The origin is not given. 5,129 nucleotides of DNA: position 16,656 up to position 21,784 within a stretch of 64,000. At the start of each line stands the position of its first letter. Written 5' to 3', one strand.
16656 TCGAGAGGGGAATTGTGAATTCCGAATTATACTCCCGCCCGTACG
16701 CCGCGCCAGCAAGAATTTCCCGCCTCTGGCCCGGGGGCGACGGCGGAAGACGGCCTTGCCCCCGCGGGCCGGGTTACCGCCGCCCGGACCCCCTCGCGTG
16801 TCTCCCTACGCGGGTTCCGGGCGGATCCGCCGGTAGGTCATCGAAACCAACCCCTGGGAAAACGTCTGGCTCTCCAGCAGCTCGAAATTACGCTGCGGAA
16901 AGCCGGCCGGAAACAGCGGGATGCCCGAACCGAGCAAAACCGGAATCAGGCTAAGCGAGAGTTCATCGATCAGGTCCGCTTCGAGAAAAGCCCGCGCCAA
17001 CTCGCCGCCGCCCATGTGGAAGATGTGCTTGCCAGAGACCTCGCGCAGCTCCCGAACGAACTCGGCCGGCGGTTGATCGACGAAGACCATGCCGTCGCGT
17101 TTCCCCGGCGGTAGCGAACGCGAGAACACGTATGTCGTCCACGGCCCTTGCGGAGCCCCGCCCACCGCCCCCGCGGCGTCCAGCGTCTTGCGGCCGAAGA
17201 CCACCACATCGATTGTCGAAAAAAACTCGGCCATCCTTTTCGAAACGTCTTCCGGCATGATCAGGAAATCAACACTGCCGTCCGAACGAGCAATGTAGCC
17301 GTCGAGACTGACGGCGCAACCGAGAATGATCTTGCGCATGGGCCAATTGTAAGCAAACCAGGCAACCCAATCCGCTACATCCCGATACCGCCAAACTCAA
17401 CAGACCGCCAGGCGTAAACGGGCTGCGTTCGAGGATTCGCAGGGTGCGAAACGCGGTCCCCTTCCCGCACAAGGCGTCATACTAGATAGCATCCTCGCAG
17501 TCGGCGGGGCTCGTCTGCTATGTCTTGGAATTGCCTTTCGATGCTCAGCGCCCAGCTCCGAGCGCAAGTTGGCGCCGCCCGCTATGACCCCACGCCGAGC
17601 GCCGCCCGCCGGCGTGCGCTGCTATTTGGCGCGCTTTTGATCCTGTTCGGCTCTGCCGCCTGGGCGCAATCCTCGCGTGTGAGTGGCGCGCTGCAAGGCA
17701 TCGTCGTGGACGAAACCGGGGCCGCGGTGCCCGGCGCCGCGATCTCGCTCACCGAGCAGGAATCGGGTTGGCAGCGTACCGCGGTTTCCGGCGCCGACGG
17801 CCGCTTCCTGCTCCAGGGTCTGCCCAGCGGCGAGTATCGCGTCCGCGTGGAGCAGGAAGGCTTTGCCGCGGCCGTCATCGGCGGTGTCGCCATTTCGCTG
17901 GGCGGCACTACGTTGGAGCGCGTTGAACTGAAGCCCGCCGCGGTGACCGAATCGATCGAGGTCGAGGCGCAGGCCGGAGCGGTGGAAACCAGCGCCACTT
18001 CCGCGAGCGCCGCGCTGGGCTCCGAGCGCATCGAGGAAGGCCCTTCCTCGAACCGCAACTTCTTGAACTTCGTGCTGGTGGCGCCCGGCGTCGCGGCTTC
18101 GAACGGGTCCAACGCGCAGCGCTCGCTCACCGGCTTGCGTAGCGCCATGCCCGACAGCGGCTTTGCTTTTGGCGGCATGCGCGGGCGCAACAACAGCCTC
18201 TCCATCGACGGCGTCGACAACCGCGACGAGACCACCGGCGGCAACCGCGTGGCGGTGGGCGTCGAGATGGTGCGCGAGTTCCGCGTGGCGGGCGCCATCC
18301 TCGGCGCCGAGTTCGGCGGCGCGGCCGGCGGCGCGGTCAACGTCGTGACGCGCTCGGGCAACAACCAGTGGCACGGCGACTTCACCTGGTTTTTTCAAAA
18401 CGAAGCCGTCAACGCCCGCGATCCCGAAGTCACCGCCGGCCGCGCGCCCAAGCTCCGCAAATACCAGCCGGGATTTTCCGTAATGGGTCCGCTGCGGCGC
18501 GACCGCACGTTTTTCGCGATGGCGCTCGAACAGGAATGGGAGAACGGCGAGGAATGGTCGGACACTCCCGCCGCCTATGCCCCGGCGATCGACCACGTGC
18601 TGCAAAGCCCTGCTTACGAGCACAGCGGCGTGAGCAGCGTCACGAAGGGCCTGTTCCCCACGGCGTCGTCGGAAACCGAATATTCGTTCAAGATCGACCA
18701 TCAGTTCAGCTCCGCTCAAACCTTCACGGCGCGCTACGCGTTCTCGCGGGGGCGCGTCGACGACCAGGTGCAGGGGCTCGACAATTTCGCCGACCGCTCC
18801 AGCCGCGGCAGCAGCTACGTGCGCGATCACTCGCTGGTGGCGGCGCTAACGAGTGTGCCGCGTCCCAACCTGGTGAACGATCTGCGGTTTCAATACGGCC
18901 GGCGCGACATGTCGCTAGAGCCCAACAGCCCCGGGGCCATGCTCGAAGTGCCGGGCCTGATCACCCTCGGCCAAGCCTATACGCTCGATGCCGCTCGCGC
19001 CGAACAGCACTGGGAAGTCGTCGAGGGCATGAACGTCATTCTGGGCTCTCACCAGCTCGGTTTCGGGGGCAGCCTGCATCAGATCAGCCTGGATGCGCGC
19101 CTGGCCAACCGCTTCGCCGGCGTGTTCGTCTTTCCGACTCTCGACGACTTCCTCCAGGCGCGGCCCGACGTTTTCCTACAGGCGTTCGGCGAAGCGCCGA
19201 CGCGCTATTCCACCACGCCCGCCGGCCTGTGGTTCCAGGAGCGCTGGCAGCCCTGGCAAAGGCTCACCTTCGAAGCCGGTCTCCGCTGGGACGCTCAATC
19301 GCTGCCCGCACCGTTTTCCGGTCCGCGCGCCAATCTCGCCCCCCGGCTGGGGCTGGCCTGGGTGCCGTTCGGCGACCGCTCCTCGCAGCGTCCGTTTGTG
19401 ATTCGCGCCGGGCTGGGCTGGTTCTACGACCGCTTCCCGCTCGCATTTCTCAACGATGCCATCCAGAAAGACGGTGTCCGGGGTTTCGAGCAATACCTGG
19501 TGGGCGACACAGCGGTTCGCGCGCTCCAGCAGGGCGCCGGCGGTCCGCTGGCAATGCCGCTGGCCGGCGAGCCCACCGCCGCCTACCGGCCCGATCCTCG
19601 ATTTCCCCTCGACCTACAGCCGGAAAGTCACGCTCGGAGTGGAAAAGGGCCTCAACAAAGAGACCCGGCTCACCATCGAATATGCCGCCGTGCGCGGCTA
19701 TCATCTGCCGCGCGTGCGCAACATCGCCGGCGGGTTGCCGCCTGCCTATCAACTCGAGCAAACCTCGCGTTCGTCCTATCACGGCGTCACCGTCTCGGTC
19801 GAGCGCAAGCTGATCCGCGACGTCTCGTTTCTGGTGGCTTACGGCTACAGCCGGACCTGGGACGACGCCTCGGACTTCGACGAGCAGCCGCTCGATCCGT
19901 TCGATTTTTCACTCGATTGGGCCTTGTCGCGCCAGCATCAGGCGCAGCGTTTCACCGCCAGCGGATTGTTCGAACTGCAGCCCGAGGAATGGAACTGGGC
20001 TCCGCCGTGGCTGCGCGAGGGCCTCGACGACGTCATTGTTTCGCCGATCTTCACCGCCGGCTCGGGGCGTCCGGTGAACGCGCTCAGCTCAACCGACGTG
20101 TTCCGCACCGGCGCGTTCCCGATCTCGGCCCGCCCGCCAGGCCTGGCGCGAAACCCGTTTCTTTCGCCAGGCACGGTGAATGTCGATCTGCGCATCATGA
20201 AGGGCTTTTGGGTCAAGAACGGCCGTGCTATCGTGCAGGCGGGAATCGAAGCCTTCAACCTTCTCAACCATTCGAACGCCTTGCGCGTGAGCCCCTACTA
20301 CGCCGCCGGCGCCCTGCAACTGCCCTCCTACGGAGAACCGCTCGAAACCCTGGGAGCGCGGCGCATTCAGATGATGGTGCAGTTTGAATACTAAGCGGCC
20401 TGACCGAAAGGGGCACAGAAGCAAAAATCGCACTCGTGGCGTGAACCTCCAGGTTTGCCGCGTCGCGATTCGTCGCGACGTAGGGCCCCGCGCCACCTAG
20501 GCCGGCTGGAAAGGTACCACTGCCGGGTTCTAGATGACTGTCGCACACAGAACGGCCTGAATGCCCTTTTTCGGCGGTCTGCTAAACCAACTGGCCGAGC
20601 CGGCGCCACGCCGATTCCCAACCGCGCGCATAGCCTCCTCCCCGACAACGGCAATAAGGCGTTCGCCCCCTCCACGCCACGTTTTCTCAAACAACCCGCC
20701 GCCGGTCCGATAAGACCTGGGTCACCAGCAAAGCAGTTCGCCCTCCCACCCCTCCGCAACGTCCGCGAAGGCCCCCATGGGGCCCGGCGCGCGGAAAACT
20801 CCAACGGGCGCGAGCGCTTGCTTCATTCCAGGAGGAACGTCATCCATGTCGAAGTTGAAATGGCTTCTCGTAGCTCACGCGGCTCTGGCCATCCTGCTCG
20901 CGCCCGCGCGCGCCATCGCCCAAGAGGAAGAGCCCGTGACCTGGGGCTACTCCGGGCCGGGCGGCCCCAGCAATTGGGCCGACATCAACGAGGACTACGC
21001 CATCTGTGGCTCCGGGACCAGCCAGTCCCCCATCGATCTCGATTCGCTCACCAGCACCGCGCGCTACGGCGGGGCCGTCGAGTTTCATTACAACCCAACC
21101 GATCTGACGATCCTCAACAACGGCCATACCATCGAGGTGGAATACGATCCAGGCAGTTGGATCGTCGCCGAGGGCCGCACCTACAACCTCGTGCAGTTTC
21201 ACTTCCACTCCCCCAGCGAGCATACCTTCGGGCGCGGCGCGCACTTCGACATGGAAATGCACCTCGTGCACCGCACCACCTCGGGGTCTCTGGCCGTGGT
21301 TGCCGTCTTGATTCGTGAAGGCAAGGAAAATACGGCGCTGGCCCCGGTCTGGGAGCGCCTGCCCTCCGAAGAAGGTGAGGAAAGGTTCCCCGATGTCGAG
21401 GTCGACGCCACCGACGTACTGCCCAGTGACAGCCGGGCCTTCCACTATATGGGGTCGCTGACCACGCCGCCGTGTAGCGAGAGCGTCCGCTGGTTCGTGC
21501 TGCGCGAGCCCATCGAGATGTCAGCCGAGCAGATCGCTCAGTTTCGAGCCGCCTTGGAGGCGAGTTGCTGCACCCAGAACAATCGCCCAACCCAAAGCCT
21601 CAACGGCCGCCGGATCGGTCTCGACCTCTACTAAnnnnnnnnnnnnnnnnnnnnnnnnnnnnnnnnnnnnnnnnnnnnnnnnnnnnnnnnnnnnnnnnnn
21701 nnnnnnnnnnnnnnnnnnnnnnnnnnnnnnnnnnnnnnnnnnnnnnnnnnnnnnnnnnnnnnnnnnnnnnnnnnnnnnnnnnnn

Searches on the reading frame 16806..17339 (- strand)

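Call 33: search_protein_families(library=pfam, proteins=[window:16806-17339:-], max_evalue=0.001)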
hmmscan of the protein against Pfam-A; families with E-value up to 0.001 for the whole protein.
window:16806-17339:- (177 aa): 1 family
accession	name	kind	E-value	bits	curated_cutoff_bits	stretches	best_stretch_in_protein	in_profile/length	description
PF01872.23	RibD_C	-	1.5e-19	71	24.1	1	2-165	1-196/197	RibD C-terminal domain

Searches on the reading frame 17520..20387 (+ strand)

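Call 33: search_protein_families(library=pfam, proteins=[window:17520-20387:+], max_evalue=0.001)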
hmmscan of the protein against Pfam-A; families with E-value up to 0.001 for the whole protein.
window:17520-20387:+ (955 aa): 4 families
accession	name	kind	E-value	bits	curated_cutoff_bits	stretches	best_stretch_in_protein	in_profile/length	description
PF25183.1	OMP_b-brl_4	-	4.2e-42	145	30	3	380-596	149-396/838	Outer membrane beta barrel domain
PF13620.12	CarboxypepD_reg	-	9.6e-19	68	32.3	1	58-137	2-81/82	Carboxypeptidase regulatory-like domain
PF13715.12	CarbopepD_reg_2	-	2.7e-06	27.8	32.2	1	59-118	2-58/88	CarboxypepD_reg-like domain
PF00593.30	TonB_dep_Rec_b-barrel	-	0.00011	22.7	27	1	433-617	55-228/436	TonB dependent receptor-like, beta-barrel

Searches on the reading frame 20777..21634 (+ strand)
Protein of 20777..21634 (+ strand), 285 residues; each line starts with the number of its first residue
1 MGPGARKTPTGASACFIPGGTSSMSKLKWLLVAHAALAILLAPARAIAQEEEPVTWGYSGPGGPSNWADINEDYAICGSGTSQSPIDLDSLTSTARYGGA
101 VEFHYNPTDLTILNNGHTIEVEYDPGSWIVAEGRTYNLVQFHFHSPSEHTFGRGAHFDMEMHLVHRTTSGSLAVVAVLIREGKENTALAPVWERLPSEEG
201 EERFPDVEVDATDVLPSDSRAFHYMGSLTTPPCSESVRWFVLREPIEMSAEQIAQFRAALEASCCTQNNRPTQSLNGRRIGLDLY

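Call 33: search_protein_families(library=pfam, proteins=[window:20777-21634:+], max_evalue=0.001)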
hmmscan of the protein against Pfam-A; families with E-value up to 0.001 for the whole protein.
window:20777-21634:+ (285 aa): 1 family
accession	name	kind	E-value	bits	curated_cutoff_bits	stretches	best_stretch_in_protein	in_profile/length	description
PF00194.26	Carb_anhydrase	-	1.1e-45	156.7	27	1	63-280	2-250/254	Eukaryotic-type carbonic anhydrase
